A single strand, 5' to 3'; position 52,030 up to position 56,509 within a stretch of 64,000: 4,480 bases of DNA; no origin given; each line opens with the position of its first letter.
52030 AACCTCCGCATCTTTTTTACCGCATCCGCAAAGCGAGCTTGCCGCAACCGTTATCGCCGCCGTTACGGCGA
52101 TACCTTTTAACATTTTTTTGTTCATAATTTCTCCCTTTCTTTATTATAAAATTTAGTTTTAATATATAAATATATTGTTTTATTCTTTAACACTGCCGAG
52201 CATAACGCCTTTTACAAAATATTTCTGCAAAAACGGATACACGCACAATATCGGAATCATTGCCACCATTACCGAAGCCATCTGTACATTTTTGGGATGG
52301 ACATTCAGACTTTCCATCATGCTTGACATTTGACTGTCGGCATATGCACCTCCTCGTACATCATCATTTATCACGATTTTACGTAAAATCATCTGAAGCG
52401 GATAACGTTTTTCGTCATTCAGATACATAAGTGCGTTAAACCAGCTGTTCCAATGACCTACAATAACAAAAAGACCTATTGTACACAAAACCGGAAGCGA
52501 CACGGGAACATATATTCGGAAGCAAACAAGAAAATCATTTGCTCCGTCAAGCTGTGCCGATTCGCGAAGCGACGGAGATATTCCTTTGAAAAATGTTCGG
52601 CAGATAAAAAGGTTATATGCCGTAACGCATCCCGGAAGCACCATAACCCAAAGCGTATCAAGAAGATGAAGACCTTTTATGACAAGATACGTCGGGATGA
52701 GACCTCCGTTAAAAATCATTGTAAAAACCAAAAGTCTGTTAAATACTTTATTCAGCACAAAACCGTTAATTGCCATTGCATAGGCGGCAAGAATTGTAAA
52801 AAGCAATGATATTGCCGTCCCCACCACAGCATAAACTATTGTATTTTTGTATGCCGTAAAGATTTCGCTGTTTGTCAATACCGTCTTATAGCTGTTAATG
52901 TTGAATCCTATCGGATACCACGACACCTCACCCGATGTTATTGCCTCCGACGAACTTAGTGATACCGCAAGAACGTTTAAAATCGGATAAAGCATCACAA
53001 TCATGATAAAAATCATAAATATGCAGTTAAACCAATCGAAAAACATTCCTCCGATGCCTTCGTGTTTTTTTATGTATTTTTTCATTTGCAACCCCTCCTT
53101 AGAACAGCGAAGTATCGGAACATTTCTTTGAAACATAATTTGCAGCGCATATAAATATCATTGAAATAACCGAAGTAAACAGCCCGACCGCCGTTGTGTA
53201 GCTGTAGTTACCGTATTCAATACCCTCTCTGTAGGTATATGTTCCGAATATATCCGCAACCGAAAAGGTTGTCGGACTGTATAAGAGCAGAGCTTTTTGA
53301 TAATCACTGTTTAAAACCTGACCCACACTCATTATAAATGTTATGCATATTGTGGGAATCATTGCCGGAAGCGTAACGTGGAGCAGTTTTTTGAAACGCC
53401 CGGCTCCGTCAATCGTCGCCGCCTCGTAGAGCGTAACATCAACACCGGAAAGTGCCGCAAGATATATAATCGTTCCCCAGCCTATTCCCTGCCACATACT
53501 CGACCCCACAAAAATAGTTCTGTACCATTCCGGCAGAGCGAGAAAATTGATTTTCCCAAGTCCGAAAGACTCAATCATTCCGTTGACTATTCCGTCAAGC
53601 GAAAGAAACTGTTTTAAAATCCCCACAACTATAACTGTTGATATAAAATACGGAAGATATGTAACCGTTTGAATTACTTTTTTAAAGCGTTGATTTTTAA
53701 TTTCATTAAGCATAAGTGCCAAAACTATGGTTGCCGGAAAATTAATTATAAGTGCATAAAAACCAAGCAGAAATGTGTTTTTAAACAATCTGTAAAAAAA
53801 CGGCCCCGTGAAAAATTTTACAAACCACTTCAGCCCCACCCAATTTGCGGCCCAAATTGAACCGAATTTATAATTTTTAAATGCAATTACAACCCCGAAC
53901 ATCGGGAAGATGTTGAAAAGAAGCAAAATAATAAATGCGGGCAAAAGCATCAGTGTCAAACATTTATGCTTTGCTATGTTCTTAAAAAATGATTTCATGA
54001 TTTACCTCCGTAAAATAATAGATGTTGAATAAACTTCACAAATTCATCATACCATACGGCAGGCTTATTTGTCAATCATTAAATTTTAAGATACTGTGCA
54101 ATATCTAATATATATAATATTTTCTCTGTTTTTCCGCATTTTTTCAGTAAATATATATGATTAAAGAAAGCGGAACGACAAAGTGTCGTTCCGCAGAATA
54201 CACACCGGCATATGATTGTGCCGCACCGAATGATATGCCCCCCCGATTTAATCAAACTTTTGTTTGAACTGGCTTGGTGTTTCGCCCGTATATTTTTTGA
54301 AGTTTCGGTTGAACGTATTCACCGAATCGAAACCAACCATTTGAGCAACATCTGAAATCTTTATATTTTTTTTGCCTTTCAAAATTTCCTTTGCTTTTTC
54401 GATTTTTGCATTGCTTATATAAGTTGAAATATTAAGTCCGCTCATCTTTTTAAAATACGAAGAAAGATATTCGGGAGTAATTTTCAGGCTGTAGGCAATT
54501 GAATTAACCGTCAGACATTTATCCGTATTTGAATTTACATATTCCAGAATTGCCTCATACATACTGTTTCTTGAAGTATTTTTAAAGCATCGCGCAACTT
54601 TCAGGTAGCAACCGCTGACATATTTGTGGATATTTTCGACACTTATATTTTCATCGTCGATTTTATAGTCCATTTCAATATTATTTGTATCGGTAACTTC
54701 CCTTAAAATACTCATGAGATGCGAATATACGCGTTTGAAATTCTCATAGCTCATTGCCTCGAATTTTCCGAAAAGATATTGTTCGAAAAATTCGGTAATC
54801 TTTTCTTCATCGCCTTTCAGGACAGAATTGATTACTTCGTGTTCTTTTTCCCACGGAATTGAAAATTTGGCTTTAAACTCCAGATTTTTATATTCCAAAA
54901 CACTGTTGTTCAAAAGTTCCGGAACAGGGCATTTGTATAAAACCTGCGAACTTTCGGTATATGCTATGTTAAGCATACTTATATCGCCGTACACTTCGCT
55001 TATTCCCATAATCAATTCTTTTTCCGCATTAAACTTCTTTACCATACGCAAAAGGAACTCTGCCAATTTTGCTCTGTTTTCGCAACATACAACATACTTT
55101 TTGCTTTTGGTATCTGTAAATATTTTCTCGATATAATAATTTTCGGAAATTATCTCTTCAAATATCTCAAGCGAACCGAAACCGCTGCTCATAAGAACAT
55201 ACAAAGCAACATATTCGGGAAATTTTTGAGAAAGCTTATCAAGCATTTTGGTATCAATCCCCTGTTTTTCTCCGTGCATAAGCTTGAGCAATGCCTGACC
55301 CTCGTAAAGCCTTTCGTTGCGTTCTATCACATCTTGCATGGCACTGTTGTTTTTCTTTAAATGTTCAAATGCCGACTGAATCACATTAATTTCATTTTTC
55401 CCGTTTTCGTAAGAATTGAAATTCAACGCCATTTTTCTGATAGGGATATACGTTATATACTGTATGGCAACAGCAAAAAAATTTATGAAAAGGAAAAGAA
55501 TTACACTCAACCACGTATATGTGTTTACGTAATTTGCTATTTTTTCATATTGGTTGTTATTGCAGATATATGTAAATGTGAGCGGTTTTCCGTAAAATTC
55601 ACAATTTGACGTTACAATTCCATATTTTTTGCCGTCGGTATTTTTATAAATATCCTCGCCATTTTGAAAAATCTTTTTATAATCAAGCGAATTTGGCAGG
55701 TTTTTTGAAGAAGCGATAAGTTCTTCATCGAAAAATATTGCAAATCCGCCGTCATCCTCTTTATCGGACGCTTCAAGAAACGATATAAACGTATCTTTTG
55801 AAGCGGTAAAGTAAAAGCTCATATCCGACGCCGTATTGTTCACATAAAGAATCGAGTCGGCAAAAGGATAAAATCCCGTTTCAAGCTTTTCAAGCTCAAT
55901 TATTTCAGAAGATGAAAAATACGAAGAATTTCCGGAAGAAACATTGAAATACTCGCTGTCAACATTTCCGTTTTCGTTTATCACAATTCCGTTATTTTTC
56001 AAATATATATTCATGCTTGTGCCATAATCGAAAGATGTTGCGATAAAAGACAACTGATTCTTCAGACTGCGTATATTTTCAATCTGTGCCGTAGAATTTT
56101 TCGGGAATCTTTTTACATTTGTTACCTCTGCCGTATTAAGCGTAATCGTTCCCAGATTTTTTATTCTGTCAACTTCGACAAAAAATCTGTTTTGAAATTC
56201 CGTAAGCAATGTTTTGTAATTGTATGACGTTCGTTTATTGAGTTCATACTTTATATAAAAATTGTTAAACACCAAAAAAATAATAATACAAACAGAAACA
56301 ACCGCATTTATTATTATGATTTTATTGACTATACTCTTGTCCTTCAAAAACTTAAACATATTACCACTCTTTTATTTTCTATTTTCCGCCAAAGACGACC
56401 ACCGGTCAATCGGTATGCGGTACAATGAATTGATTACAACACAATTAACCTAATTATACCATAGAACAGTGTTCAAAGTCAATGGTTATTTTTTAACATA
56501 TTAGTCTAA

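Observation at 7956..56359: Two collinear paralogous minus-strand loci share a non-canonical blueprint for SLH-anchored polysaccharide-lyase utilisation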

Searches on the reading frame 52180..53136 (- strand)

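Call 5: search_protein_families(library=pfam, proteins=[window:52180-53136:-], max_evalue=0.01)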
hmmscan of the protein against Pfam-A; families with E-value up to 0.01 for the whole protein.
window:52180-53136:- (318 aa): 1 family
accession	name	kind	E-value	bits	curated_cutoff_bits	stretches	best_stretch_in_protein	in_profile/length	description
PF00528.27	BPD_transp_1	-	9.6e-08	32.4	26.4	1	116-311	7-182/184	Binding-protein-dependent transport system inner membrane component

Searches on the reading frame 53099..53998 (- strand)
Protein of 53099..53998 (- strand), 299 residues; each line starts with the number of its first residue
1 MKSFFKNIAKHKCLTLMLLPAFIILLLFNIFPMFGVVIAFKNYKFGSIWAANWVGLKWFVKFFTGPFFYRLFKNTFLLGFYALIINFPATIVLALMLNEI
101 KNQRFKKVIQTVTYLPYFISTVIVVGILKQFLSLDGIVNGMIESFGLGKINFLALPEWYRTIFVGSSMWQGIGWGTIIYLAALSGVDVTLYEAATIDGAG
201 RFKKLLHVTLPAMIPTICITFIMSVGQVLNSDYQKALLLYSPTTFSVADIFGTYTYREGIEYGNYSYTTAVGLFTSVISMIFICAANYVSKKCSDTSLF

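Call 5: search_protein_families(library=pfam, proteins=[window:53099-53998:-], max_evalue=0.01)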
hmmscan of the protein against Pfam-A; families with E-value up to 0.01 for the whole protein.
window:53099-53998:- (299 aa): 1 family
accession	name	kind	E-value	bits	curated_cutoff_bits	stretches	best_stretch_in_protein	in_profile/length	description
PF00528.27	BPD_transp_1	-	2.4e-14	53.9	26.4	1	91-292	6-181/184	Binding-protein-dependent transport system inner membrane component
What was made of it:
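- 53099..53998 (-): ABC permease 1 of locus B. BPD_transp_1 (call 5).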

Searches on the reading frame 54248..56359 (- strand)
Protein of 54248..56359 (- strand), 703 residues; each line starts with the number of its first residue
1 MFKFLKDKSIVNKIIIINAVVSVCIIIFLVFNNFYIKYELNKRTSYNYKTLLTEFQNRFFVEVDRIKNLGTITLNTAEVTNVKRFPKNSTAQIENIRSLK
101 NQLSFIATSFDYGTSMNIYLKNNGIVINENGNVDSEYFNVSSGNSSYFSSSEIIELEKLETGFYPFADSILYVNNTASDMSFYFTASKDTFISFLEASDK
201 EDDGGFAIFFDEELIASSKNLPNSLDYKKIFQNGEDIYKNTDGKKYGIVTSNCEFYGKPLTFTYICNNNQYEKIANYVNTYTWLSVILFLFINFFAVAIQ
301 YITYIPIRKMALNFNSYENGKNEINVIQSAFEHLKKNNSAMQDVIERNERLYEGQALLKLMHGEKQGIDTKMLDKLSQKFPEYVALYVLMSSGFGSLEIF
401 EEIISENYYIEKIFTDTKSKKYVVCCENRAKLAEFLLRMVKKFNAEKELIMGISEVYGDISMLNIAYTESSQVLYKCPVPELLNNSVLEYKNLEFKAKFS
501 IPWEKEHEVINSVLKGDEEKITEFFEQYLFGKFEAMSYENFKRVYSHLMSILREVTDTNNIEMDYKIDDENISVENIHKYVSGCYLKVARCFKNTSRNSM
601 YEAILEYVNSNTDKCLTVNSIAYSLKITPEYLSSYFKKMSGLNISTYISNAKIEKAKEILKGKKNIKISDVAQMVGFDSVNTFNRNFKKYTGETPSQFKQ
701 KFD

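Call 5: search_protein_families(library=pfam, proteins=[window:54248-56359:-], max_evalue=0.01)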
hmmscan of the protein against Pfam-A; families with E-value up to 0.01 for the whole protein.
window:54248-56359:- (703 aa): 2 families
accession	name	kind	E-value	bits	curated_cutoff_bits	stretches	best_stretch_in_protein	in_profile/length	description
PF12833.13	HTH_18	-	1.4e-16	61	33.6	1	622-700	2-79/80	Helix-turn-helix domain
PF00165.29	HTH_AraC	-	1.1e-11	45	26.6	1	664-698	7-40/42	Bacterial regulatory helix-turn-helix proteins, AraC family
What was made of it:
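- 54248..56359 (-): Locus B regulator, 703 aa: two transmembrane spans and a C-terminal AraC HTH. HTH_18 (call 5).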

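Call 35: search_protein_families(library=ncbifam, proteins=[window:54248-56359:-], max_evalue=0.01)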
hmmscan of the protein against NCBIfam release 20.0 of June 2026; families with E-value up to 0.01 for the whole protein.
window:54248-56359:- (703 aa): 25 families
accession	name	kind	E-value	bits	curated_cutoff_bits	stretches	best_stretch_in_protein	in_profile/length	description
TIGR04094.1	adjacent_YSIRK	equivalog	1.9e-20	73.2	200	1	592-699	278-383/383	YSIRK-targeted surface antigen transcriptional regulator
NF007693.0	PRK10371.1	equivalog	5.3e-15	55.4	253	1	601-700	200-298/309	transcriptional regulator MelR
NF047455.1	TF_Staph_AryK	equivalog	5.6e-14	51.3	850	1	588-702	146-259/759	transcriptional regulator AryK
NF007860.0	PRK10572.1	equivalog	1.5e-13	50.3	208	1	570-701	155-284/292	arabinose operon transcriptional regulator AraC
NF049932.1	TranspRegBtr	equivalog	2.2e-13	49.6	900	1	586-701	151-265/531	bacillibactin transport transcriptional regulator Btr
NF047788.1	TransRegPocR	equivalog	1.1e-11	44.6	500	1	589-701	179-290/296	transcriptional regulator PocR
NF006902.0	PRK09393.1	equivalog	1.4e-11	44.2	425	1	589-702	210-322/327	transcriptional regulator FtrA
NF010026.0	PRK13501.1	equivalog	2.3e-10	40.1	363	1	631-702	208-278/290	HTH-type transcriptional activator RhaR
NF012144.2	ramA_TF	equivalog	8.9e-10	39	180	1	600-701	6-106/108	RamA family antibiotic efflux transcriptional regulator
NF012228.1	RobA_TF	equivalog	1.3e-08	34.7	380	1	602-700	6-103/286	MDR efflux pump AcrAB transcriptional activator RobA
NF007584.0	PRK10219.1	equivalog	1.6e-08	34.9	174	1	598-701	4-106/107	superoxide response transcriptional regulator SoxS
NF011701.0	PRK15121.1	equivalog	3.9e-08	33.2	426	1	602-700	8-105/289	MDR efflux pump AcrAB transcriptional activator RobA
NF052534.1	RzbtTranRegRhrA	equivalog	5.8e-08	32.3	500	1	589-700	197-309/312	rhizobactin biosynthesis transcriptional regulator RhrA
NF010025.2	PRK13500.1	equivalog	1.1e-07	31.8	525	1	593-701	170-277/282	HTH-type transcriptional activator RhaR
NF041686.2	ant_diox_reg_AndR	equivalog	4e-07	30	350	1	605-698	223-317/321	anthranilate 1,2-dioxygenase regulatory protein AndR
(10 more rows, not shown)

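Call 94: search_protein_families(library=pfam, proteins=[window:54548-56359:-], max_evalue=5)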
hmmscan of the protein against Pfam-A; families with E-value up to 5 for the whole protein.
window:54548-56359:- (604 aa): 1 family
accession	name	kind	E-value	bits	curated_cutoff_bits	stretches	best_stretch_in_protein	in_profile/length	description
PF18053.6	GyrB_insert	-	0.064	13.6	26.1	1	326-365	12-51/167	DNA gyrase B subunit insert domain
